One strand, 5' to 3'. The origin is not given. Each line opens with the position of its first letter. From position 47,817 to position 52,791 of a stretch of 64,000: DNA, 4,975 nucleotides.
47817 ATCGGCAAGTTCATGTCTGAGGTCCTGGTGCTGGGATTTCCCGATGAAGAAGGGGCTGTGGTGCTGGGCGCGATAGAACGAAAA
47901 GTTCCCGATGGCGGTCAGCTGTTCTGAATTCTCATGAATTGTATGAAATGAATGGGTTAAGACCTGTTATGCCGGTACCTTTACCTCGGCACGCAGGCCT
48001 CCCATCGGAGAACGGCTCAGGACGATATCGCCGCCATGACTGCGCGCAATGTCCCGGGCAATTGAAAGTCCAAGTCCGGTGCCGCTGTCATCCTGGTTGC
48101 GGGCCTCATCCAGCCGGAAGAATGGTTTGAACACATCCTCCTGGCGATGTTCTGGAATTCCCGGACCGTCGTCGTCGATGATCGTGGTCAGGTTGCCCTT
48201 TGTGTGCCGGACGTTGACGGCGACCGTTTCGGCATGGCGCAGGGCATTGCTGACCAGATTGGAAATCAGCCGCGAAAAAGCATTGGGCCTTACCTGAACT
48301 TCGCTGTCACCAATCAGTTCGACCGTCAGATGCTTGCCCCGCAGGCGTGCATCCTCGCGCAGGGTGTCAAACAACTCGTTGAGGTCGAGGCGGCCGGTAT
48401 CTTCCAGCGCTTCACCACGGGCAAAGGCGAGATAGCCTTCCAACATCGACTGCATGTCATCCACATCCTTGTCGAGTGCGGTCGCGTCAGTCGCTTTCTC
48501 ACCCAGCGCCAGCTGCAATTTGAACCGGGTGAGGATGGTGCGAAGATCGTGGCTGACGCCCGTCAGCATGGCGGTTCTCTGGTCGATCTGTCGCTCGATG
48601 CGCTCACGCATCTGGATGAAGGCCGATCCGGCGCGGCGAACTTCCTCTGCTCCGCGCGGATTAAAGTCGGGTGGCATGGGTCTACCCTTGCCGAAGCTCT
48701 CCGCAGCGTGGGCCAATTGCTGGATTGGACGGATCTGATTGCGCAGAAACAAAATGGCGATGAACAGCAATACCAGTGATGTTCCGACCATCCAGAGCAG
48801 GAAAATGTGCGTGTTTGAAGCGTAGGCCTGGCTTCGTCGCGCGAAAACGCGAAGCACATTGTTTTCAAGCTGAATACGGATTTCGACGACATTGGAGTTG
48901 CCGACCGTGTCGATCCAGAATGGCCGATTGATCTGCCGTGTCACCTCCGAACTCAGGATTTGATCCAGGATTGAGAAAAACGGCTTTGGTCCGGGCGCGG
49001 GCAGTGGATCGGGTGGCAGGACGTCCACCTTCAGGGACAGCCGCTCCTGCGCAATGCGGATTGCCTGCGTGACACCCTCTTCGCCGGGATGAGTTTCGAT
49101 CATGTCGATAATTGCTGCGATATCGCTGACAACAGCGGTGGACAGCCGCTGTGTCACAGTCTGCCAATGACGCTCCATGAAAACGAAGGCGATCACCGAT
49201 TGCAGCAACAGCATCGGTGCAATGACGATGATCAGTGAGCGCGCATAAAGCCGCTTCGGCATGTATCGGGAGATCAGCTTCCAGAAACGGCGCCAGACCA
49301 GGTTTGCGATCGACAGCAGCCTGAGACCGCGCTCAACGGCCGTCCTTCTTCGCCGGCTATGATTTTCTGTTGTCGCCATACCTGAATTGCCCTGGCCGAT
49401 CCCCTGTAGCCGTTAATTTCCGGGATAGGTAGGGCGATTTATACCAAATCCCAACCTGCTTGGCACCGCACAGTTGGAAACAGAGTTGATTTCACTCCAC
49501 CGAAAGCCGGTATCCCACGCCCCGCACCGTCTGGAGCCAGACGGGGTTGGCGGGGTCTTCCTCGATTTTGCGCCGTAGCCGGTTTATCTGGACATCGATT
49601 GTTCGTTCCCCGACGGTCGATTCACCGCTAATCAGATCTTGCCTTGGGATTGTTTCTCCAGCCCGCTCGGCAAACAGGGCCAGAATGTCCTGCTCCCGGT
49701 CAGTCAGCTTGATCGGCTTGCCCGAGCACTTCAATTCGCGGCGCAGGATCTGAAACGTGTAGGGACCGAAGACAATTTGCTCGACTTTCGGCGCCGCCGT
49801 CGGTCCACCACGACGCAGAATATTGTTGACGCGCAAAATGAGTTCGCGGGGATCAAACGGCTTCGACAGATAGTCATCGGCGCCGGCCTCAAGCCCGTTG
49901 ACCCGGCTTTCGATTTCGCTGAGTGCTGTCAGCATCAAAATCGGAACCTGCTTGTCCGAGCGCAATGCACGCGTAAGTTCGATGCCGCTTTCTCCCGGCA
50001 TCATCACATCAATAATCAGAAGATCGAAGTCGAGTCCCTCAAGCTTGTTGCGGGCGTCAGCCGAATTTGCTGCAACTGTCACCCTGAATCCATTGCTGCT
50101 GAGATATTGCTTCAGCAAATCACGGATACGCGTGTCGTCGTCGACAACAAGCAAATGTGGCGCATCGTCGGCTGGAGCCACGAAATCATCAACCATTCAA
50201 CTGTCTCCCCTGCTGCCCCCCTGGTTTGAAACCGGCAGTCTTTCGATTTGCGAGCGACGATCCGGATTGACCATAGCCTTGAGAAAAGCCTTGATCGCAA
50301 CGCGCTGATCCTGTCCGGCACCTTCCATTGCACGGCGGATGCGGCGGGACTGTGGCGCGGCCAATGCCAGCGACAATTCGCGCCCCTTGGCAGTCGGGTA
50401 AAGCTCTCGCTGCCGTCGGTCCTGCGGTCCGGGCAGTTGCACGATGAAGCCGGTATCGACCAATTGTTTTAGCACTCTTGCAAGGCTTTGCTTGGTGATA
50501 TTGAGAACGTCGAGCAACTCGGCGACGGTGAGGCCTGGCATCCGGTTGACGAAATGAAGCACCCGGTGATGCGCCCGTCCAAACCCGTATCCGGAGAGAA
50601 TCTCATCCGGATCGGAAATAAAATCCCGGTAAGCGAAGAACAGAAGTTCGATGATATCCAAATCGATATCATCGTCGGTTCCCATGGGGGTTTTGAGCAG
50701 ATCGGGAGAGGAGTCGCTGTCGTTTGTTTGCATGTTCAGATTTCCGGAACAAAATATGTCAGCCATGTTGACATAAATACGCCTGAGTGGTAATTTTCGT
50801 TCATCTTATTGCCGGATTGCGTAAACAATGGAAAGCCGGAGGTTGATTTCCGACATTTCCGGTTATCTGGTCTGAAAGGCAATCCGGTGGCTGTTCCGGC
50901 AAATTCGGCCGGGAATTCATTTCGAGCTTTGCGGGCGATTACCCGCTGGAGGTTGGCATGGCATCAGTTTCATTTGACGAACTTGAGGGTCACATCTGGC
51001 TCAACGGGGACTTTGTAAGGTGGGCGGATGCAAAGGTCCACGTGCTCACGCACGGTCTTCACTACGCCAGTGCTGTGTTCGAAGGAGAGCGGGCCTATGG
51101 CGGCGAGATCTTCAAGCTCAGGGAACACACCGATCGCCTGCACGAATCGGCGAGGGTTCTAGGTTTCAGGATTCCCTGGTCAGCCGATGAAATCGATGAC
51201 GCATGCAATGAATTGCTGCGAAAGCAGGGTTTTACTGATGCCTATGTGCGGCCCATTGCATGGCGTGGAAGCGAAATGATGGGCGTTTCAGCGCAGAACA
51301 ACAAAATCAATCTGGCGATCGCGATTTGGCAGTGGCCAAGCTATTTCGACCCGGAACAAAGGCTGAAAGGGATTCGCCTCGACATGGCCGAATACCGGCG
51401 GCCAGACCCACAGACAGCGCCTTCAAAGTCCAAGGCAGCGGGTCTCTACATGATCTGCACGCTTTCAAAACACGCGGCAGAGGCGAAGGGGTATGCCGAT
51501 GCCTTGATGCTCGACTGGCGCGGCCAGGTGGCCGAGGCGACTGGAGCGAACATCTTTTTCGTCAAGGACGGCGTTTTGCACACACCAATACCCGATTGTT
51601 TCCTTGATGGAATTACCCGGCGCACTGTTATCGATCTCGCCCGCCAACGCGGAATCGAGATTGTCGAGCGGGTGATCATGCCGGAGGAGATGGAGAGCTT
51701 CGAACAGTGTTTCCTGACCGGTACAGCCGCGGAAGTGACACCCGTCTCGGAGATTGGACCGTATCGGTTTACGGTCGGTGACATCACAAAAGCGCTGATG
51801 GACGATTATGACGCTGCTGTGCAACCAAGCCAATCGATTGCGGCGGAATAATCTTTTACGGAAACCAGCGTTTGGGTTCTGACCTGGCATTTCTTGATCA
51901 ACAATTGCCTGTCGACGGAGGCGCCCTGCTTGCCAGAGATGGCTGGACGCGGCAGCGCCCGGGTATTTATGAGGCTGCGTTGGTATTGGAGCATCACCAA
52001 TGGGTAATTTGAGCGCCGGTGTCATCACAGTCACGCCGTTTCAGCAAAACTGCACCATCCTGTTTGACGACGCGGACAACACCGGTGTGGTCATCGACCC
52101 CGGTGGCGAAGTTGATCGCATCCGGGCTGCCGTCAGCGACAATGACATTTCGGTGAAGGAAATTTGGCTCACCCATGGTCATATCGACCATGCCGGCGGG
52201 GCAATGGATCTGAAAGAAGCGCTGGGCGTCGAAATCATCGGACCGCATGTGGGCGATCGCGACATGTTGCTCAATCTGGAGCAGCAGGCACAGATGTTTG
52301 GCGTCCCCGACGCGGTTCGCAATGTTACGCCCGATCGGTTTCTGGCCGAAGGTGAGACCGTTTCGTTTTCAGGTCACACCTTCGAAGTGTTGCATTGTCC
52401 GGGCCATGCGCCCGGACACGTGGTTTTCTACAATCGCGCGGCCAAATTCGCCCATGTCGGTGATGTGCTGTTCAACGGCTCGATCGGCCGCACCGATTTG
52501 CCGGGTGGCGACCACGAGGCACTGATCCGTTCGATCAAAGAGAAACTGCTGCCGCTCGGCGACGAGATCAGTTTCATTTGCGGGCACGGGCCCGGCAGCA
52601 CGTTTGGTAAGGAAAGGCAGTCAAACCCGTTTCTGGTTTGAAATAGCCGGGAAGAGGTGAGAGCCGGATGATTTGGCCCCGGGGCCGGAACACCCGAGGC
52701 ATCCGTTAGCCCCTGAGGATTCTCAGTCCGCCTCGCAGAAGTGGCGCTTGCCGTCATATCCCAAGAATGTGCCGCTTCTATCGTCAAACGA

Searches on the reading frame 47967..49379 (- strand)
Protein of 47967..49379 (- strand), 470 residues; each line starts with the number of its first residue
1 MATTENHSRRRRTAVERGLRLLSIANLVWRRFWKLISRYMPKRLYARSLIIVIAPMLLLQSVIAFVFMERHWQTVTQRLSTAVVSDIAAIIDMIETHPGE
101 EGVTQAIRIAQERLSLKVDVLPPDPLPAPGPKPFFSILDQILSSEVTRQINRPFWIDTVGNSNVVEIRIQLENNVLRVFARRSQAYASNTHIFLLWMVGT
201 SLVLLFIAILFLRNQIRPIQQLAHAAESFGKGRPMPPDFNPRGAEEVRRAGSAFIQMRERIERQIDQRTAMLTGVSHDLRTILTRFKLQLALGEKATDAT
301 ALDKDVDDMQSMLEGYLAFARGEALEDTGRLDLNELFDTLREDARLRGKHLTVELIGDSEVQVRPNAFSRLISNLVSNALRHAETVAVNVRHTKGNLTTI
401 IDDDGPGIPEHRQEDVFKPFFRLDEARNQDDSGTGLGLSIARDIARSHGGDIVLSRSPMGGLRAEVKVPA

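Call 77: search_protein_families(library=pfam, proteins=[window:47967-49379:-], max_evalue=0.00001)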
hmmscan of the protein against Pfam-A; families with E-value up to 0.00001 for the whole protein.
window:47967-49379:- (470 aa): 2 families
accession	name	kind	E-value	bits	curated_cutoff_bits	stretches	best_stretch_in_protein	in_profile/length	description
PF02518.31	HATPase_c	-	7.6e-23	81.5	26.4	1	366-469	4-108/111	Histidine kinase-, DNA gyrase B-, and HSP90-like ATPase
PF00672.30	HAMP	-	1.5e-07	32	25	1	211-262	2-52/53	HAMP domain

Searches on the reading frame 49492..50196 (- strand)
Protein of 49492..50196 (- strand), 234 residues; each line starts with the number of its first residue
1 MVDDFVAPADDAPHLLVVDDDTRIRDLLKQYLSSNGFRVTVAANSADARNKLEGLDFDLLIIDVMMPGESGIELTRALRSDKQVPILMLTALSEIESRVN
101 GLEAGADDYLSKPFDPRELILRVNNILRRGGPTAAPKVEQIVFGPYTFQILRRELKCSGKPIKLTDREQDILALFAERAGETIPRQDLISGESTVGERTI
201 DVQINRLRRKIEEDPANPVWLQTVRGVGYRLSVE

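Call 77: search_protein_families(library=pfam, proteins=[window:49492-50196:-], max_evalue=0.00001)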
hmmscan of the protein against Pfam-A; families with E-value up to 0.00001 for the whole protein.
window:49492-50196:- (234 aa): 2 families
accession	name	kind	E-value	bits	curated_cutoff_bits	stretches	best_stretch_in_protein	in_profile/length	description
PF00072.30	Response_reg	-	1.6e-31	109.1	30.2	1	16-123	2-110/111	Response regulator receiver domain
PF00486.34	Trans_reg_C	-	2.1e-19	69.8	26.2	1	159-231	1-77/77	Transcriptional regulatory protein, C terminal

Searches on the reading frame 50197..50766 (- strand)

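Call 77: search_protein_families(library=pfam, proteins=[window:50197-50766:-], max_evalue=0.00001)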
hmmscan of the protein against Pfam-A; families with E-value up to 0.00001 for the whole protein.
window:50197-50766:- (189 aa): 3 families
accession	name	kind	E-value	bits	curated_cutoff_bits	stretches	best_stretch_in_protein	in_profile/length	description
PF12802.13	MarR_2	-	7.4e-16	58.5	27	1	60-119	1-61/61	MarR family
PF01047.28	MarR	-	5e-10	39.6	24.6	1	65-119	4-58/59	MarR family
PF13463.12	HTH_27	-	9.7e-08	32.6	22.2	1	64-128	3-68/68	Winged helix DNA-binding domain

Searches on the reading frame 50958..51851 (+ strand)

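Call 78: search_protein_families(library=pfam, proteins=[window:50958-51851:+], max_evalue=0.00001)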
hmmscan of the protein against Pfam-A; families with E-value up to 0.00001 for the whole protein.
window:50958-51851:+ (297 aa): 1 family
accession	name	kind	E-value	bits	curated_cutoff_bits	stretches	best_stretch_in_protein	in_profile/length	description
PF01063.24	Aminotran_4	-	5.1e-52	177.4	28.5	1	40-266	2-223/223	Amino-transferase class IV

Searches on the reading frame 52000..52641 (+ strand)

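Call 78: search_protein_families(library=pfam, proteins=[window:52000-52641:+], max_evalue=0.00001)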
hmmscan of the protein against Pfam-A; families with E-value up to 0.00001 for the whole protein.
window:52000-52641:+ (213 aa): 1 family
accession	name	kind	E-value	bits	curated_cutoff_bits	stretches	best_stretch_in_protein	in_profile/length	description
PF00753.33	Lactamase_B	-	3e-36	125.6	22.7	1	12-196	2-196/196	Metallo-beta-lactamase superfamily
